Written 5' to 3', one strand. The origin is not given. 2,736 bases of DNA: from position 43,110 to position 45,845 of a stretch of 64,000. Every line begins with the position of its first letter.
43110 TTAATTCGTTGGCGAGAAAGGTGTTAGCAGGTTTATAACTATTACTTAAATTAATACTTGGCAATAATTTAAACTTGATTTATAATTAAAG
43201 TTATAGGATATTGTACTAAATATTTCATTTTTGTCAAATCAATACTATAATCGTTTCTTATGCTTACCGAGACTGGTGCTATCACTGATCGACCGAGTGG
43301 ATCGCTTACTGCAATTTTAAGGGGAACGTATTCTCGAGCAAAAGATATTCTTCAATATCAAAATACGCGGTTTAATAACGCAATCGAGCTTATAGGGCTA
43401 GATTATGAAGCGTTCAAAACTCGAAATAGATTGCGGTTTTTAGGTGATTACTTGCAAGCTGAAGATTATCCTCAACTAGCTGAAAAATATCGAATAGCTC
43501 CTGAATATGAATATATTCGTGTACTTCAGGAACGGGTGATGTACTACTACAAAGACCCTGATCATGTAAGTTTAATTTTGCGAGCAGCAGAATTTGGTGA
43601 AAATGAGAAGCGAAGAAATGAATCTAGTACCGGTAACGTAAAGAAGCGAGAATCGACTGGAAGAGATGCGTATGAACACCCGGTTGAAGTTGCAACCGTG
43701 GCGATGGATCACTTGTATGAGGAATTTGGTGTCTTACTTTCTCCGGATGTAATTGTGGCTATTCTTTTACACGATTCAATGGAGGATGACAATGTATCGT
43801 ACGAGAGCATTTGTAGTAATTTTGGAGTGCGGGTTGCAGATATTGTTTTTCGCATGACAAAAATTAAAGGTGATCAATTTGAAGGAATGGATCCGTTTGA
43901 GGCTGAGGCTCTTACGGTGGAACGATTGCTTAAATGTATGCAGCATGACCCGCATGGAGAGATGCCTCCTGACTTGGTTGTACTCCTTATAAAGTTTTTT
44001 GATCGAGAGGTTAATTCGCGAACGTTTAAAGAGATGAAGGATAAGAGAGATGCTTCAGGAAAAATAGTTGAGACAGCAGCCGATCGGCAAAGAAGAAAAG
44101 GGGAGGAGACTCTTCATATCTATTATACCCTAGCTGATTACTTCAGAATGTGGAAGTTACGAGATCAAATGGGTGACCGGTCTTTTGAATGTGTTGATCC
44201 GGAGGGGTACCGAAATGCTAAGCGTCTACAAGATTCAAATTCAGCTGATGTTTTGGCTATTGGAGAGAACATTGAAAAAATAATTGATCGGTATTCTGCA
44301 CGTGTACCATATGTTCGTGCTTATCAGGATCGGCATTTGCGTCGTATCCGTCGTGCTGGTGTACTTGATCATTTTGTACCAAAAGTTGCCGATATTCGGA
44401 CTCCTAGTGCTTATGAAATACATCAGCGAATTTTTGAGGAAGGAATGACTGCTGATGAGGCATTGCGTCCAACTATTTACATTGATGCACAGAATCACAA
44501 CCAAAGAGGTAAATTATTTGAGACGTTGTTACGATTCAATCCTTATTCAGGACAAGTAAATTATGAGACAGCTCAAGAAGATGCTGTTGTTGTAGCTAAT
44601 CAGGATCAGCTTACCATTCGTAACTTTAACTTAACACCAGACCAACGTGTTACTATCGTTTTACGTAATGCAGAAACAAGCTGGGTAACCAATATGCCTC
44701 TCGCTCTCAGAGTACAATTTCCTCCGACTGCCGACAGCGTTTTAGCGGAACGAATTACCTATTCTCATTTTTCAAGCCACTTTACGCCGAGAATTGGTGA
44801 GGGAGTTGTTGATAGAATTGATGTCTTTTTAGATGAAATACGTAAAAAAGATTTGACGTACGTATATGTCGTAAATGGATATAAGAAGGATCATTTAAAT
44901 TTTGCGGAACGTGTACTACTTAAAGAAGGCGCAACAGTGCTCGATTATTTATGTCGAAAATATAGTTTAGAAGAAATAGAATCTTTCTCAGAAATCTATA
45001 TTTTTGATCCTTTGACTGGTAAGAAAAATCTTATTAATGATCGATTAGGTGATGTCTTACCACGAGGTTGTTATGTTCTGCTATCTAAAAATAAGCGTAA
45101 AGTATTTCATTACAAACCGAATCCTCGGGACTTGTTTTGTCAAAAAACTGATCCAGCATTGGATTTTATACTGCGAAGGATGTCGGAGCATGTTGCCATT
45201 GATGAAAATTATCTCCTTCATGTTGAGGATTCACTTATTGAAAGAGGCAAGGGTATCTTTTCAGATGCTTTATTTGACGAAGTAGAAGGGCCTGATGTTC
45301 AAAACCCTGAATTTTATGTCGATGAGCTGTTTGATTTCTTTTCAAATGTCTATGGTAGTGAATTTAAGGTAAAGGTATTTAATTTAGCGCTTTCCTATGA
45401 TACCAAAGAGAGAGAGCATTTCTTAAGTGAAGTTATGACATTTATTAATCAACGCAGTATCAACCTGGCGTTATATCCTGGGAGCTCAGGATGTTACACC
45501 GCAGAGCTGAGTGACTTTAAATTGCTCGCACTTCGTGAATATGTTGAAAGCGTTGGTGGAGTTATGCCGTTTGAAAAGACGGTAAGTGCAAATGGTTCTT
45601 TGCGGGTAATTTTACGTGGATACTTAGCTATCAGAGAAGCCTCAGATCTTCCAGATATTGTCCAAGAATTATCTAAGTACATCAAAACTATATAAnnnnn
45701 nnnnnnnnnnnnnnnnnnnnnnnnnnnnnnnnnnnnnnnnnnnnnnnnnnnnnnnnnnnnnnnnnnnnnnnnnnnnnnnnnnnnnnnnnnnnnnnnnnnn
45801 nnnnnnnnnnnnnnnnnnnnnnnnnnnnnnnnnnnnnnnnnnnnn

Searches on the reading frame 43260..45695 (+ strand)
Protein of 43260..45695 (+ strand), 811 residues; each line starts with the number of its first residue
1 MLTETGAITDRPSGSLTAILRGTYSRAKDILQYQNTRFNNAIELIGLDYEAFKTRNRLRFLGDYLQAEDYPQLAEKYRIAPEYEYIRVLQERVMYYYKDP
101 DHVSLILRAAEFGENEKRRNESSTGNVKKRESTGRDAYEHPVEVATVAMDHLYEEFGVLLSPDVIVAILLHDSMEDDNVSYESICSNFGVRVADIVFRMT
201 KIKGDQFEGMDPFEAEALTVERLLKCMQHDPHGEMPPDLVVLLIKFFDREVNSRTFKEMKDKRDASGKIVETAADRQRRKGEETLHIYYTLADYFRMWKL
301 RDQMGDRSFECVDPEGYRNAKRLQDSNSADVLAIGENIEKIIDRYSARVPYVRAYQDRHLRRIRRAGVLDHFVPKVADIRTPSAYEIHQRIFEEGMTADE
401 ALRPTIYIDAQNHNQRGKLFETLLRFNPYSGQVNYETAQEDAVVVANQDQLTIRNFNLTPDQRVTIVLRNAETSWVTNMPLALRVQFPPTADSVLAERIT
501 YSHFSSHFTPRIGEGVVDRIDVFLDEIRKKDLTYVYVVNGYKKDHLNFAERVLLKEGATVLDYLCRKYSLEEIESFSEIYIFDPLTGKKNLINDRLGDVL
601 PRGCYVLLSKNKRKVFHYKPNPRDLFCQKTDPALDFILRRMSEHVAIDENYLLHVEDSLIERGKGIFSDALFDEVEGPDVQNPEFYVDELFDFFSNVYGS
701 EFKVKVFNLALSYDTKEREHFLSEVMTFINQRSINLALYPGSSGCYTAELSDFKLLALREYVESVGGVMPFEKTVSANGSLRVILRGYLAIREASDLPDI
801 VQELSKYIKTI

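Call 9: search_protein_families(library=ncbifam, proteins=[window:43260-45695:+])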
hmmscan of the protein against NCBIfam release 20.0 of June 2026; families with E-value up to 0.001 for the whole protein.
window:43260-45695:+ (811 aa): 2 families
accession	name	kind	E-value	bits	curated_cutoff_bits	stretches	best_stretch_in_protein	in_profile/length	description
TIGR00691.1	spoT_relA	subfamily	5.5e-21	74.6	499.2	1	139-329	22-182/687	RelA/SpoT family protein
NF008303.0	PRK11092.1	equivalog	1.4e-13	50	947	1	131-327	39-205/702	bifunctional GTP diphosphokinase/guanosine-3',5'-bis pyrophosphate 3'-pyrophosphohydrolase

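Call 76: search_protein_families(library=pfam, proteins=[window:43260-45695:+], max_evalue=0.00001)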
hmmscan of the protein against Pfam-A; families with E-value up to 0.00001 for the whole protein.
window:43260-45695:+ (811 aa): 1 family
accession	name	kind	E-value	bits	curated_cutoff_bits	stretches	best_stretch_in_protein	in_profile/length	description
PF13328.12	HD_4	-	3.4e-09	37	27.2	1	128-292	11-150/156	HD domain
